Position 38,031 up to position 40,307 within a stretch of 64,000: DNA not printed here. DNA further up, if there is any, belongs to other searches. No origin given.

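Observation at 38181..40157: Pentaheme c-type cytochrome carrying a dockerin-like tail, a candidate extracellular electron-transfer protein recruited by cohesin-dockerin docking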

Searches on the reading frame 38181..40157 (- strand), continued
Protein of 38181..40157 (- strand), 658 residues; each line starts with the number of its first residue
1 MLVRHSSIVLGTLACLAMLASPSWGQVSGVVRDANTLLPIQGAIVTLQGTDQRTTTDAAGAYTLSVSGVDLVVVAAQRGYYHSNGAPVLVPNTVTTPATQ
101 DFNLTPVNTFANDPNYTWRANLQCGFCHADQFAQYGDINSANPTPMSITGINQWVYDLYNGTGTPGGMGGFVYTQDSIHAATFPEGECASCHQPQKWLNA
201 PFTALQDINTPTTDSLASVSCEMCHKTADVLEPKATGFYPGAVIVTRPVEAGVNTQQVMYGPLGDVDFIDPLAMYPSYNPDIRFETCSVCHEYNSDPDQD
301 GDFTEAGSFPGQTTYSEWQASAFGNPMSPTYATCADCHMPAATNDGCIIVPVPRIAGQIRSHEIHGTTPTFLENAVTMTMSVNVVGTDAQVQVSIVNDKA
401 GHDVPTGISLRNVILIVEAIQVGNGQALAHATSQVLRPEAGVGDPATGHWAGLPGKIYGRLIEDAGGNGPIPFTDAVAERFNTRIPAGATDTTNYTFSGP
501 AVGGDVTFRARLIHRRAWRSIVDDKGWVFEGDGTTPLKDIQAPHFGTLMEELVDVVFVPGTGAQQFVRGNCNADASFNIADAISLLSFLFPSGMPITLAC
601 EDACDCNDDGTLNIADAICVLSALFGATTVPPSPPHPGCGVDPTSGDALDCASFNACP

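Call 24: predict_structure(alignment_id=A1)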
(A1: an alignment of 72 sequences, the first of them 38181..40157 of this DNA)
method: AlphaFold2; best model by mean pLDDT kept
length: 658 residues; sequences in the alignment: 72
mean_pLDDT: 90.3   pTM: 0.82
mean pLDDT of the five models: 90.3, 88.0, 87.9, 87.4, 83.8
residues with pLDDT >= 90: 450; 70-90: 177; 50-70: 30; < 50: 1
segments of 3 or more residues with pLDDT < 50: none
pLDDT, mean of each block of 10 residues (from residue 1): 69 75 79 98 96 97 96 96 84 93 91 88 88 89 89 95 95 92 88 94 94 92 94 94 92 79 88 86 94 91 92 95 96 93 83 89 82 92 95 97 92 97 94 92 95 97 91 87 97 96 93 95 94 94 96 95 76 89 95 88 92 94 80 82 77 61
secondary structure, 60 per line:
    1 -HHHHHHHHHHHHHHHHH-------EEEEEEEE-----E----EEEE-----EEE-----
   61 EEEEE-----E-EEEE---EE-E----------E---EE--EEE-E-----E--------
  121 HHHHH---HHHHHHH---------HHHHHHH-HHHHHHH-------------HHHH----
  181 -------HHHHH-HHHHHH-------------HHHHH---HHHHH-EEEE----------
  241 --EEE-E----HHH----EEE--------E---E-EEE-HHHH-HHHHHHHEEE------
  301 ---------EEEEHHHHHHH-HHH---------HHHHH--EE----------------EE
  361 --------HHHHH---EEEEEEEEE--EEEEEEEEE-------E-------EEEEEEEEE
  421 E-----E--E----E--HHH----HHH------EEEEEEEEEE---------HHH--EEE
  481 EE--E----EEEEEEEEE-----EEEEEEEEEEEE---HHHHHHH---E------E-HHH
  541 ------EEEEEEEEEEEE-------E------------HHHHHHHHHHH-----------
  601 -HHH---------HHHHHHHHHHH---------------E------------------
elements in order: H2-18 E26-33 E44-47 E53-55 E61-65 E73-76 E102-104 H121-125 H129-135 H145-151 H153-159 H173-176 H188-192 H194-199 H213-217 H221-225 E227-230 E243-245 E259-261 E276-278 H280-283 H285-291 E292-294 E310-313 H314-320 H334-338 H369-373 E377-385 E388-396 E412-421 E454-463 E478-482 E490-498 E504-515 H519-525 E547-558 H579-589 H614-624

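Call 26: fold_search(model_id=the predicted structure, library=pdb)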
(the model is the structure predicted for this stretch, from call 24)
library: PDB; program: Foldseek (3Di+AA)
matches with E <= 10: 1036; with E <= 0.001: 11
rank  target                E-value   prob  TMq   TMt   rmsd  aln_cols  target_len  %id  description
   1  5ze8                  1.2e-18  1.00  0.44  0.71   5.8       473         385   19  Crystal structure of a penta-heme cytochrome c552 from Thermochromatium tepidum (released 2018-04-25)
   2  5aq0_B                1.9e-05  1.00  0.11  0.79   2.6        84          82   24  The structure of the Transthyretin-like domain of the first catalytic domain of the HUMAN Carboxypeptidase D (released 2016-09-28)
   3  2nsm                  1.0e-04  1.00  0.11  0.19   2.4        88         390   23  Crystal structure of the human carboxypeptidase N (Kininase I) catalytic domain (released 2007-04-24)
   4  5fqh_A                2.6e-04  0.99  0.10  0.12  13.9       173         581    9  The details of glycolipid glycan hydrolysis by the structural analysis of a family 123 glycoside hydrolase from Clostr (released 2016-03-30)
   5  5aq0_A                3.7e-04  1.00  0.11  0.76   2.8        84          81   26  The structure of the Transthyretin-like domain of the first catalytic domain of the HUMAN Carboxypeptidase D (released 2016-09-28)
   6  3isy                  5.6e-04  1.00  0.13  0.57   6.7       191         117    5  Crystal structure of an intracellular proteinase inhibitor (ipi, bsu11130) from bacillus subtilis at 2.61 A resolution (released 2009-09-15)
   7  3mn8_D                7.5e-04  1.00  0.11  0.18   2.7        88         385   32  Structure of Drosophila melanogaster carboxypeptidase D isoform 1B short (released 2010-07-28)
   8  3mn8_C                7.9e-04  1.00  0.11  0.18   2.8        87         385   32  Structure of Drosophila melanogaster carboxypeptidase D isoform 1B short (released 2010-07-28)
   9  8k2j                  8.4e-04  0.75  0.11  0.12  18.8       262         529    8  Crystal structure of Group 3 Oligosaccharide/Monosaccharide-releasing beta-N-acetylgalactosaminidase NgaDssm, apo form (released 2024-04-24)
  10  9hfj                  8.9e-04  1.00  0.10  0.77   2.5        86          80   27  Crystal structure of the NTE domain of SusCdex (BT3090) dextran transporter (released 2025-11-26)
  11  5fqe_A                8.9e-04  0.94  0.10  0.11  14.2       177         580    8  The details of glycolipid glycan hydrolysis by the structural analysis of a family 123 glycoside hydrolase from Clostr (released 2016-03-30)
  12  3qc5                  1.1e-03  0.84  0.11  0.19  11.8       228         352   10  GspB (released 2011-08-10)
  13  3mn8_A                1.2e-03  1.00  0.10  0.18   3.7        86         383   31  Structure of Drosophila melanogaster carboxypeptidase D isoform 1B short (released 2010-07-28)
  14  1qmu_A                1.3e-03  1.00  0.11  0.18   2.5        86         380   27  Duck carboxypeptidase D domain II (released 2000-10-13)
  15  3mn8_B                1.3e-03  1.00  0.11  0.18   3.7        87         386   31  Structure of Drosophila melanogaster carboxypeptidase D isoform 1B short (released 2010-07-28)
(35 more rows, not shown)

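Call 35: search_solved_structures(query=A1, max_evalue=1, show_alignments=3)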
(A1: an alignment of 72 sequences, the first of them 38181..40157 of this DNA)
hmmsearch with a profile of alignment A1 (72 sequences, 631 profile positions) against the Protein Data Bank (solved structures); distinct sequences matched with E-value up to 1: 15.
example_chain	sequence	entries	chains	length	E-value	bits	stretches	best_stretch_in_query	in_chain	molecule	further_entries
5ze8_A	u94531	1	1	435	5.1e-06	28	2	350-415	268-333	cytochrome c552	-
4rkm_A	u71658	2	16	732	8.3e-05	24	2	98-134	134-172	MccA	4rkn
9hfj_A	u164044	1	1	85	0.00019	22.8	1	23-104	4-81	SusC homolog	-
9gbc_A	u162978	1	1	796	0.0002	22.8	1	11-107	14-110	TonB-linked outer membrane receptor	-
5t3r_D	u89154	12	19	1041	0.0012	20.2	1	5-74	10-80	SusC homolog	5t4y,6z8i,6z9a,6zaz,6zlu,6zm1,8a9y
6ytc_A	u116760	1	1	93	0.0012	20.2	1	22-74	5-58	TonB-dependent receptor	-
8aa4_A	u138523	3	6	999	0.0015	19.9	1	10-90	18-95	SusC homolog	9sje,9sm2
9c7v_B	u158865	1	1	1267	0.011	17.1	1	24-91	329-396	BOS complex subunit NOMO2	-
5aq0_A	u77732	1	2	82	0.021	16.1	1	26-99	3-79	CARBOXYPEPTIDASE D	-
9j6z_A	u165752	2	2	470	0.041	15.1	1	16-101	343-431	Carboxypeptidase D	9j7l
8k5o_C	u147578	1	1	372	0.46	11.7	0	272-326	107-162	Photosynthetic reaction center cytochrome c subunit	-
2y3n_B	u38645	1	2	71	0.75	11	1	555-614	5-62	CELLULOSOMAL FAMILY-48 PROCESSIVE GLYCOSIDE HYDROLASE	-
9y63_A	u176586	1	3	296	0.89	10.7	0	27-84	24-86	Protein FAM171A1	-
1h8l_A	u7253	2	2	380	0.89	10.7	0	17-91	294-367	CARBOXYPEPTIDASE GP180 RESIDUES 503-882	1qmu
6sli_B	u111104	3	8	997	0.93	10.7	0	24-72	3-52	RagA protein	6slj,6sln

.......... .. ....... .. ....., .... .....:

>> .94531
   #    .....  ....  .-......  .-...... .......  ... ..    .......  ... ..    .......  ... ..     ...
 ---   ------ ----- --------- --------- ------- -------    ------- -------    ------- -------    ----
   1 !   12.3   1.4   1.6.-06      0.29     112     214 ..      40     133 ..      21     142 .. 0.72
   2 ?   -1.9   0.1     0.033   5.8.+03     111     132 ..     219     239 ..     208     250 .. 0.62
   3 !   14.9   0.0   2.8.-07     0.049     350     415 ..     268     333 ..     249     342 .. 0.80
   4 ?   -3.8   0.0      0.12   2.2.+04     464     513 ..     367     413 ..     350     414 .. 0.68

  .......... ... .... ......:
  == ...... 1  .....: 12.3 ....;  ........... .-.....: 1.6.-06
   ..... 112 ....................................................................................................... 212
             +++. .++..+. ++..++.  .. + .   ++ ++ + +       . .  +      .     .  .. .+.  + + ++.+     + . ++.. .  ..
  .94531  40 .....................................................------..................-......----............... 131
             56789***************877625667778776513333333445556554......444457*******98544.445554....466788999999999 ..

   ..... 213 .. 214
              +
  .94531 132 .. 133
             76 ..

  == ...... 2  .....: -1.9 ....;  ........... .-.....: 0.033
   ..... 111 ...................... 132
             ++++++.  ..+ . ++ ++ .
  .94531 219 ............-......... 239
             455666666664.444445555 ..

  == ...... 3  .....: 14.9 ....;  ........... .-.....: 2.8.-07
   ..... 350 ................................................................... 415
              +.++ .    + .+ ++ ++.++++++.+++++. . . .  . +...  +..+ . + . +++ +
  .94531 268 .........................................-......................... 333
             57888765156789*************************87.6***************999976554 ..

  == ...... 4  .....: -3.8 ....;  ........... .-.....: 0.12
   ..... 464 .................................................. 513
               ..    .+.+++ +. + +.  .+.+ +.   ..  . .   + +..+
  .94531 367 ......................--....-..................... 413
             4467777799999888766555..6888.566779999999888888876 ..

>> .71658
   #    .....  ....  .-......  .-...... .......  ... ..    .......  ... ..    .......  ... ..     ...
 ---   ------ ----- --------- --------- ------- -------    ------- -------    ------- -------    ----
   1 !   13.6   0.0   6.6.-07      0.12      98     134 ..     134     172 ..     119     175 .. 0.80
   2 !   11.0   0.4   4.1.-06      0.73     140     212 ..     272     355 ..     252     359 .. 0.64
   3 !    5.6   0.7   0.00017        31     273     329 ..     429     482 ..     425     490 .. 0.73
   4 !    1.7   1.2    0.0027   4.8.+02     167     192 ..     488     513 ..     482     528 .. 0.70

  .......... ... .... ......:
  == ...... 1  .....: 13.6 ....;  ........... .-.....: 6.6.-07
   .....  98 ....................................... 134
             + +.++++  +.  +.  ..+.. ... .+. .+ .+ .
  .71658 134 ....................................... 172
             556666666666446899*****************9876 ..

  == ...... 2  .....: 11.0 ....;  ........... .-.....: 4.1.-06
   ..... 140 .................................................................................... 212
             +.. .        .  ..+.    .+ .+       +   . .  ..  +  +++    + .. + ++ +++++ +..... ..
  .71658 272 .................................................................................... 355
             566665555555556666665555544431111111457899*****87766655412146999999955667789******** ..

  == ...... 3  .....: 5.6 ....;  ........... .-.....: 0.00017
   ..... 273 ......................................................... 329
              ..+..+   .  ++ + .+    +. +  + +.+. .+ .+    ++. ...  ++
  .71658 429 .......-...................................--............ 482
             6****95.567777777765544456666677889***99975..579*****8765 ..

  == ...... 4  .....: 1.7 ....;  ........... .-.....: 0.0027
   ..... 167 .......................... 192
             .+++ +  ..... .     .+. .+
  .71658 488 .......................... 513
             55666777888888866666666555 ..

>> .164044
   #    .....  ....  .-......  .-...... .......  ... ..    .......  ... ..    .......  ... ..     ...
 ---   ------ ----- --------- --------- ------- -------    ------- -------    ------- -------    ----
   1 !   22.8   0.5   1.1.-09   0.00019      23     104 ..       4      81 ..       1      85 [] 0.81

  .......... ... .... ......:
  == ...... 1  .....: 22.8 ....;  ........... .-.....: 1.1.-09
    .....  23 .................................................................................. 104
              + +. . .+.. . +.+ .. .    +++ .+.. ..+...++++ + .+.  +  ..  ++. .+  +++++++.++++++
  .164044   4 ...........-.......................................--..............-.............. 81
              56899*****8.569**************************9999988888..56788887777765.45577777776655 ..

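Call 55: find_encoding_contigs(protein=window:38181-40157:-, flank=10000, max_places=3)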
Protein window:38181-40157:- (658 aa): 3 contigs read that carry it; 3 places shown.
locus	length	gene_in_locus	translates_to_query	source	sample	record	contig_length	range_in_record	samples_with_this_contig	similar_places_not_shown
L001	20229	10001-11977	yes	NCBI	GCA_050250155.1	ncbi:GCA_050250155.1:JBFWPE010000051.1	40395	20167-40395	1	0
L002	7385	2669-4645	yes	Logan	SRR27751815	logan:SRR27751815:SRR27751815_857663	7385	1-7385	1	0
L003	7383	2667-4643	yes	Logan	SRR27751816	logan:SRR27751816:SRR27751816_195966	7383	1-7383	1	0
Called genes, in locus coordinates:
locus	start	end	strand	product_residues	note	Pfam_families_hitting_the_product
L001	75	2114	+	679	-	PF00801:PKD, PF18911:PKD_4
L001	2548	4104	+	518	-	PF00171:Aldedh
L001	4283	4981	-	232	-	-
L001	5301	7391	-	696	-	PF00009:GTP_EFTU, PF03144:GTP_EFTU_D2, PF22042:EF-G_D2, PF14492:EFG_III, PF16658:RF3_C (weak), PF03764:EFG_IV, PF00679:EFG_C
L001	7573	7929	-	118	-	-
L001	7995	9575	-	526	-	-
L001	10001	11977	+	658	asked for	PF13620:CarboxypepD_reg (weak), PF13715:CarbopepD_reg_2 (weak), PF22113:Mtrc-MtrF_II-IV_dom (faint)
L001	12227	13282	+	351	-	PF00953:Glycos_transf_4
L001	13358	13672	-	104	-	PF00403:HMA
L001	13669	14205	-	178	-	PF00583:Acetyltransf_1, PF13673:Acetyltransf_10 (weak), PF13508:Acetyltransf_7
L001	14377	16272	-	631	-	PF00009:GTP_EFTU, PF01926:MMR_HSR1 (faint), PF13191:AAA_16 (faint), PF22594:GTP-eEF1A_C, PF01583:APS_kinase, PF07931:CPT, PF13238:AAA_18 (weak), PF13671:AAA_33, +2 more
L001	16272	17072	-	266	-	PF01507:PAPS_reduct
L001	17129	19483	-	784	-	PF13646:HEAT_2 (faint), PF22694:CtpB_N-like (faint), PF00595:PDZ (weak), PF17820:PDZ_6 (weak), PF03572:Peptidase_S41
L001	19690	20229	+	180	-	PF13541:ChlI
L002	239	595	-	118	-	-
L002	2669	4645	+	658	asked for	PF13620:CarboxypepD_reg (weak), PF13715:CarbopepD_reg_2 (weak), PF22113:Mtrc-MtrF_II-IV_dom (faint)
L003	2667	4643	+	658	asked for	PF13620:CarboxypepD_reg (weak), PF13715:CarbopepD_reg_2 (weak), PF22113:Mtrc-MtrF_II-IV_dom (faint)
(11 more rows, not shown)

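Call 56: find_encoding_contigs(protein=P0013, flank=10000, max_places=1)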
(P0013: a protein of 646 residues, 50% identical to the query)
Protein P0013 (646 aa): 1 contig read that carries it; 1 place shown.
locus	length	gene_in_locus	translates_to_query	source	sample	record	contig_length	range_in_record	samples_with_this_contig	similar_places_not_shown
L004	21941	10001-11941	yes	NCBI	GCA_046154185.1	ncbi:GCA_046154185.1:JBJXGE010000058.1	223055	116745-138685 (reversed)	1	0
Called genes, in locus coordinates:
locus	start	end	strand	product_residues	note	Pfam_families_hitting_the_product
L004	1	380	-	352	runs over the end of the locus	PF03279:Lip_A_acyltrans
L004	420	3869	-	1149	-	PF01483:P_proprotein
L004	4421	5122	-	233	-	-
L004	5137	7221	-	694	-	PF00009:GTP_EFTU, PF03144:GTP_EFTU_D2, PF22042:EF-G_D2, PF14492:EFG_III, PF16658:RF3_C (faint), PF03764:EFG_IV, PF00679:EFG_C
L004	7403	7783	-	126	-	PF01257:2Fe-2S_thioredx (weak)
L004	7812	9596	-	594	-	-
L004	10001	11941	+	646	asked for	PF13620:CarboxypepD_reg (weak), PF13715:CarbopepD_reg_2, PF14522:Cytochrome_C7 (faint), PF22113:Mtrc-MtrF_II-IV_dom (faint)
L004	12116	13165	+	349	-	PF00953:Glycos_transf_4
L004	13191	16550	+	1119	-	PF00133:tRNA-synt_1, PF09334:tRNA-synt_1g (faint), PF08264:Anticodon_1, PF19302:DUF5915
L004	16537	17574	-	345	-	PF08241:Methyltransf_11 (faint), PF13649:Methyltransf_25 (faint), PF10672:Methyltrans_SAM, PF03602:Cons_hypoth95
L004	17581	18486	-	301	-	PF22435:MRM3-like_sub_bind, PF00588:SpoU_methylase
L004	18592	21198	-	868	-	-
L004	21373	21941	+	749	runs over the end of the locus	-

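Call 57: find_encoding_contigs(protein=P0021, flank=10000, max_places=1)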
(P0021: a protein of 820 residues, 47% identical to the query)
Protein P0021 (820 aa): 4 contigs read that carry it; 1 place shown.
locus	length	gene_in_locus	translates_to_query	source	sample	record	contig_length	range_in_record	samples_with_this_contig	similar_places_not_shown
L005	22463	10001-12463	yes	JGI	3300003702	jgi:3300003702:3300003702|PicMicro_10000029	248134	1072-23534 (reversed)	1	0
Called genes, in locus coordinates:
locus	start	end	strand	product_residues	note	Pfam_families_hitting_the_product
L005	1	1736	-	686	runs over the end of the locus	PF03483:B3_4, PF03484:B5, PF17759:tRNA_synthFbeta, PF03147:FDX-ACB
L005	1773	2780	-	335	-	PF02912:Phe_tRNA-synt_N, PF01409:tRNA-synt_2d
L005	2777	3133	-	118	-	PF00453:Ribosomal_L20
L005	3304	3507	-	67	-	PF01632:Ribosomal_L35p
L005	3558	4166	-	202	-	PF05198:IF3_N, PF00707:IF3_C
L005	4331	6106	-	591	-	PF01336:tRNA_anti-codon, PF00152:tRNA-synt_2, PF02938:GAD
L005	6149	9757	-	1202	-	-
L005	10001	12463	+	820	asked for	PF13620:CarboxypepD_reg (weak), PF13715:CarbopepD_reg_2 (weak), PF22113:Mtrc-MtrF_II-IV_dom (faint)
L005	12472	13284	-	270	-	PF02481:DNA_processg_A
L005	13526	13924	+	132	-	-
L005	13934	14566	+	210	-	-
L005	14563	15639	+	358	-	PF04055:Radical_SAM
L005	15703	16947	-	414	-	-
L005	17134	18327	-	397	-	PF13365:Trypsin_2, PF00089:Trypsin (weak)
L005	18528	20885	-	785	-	-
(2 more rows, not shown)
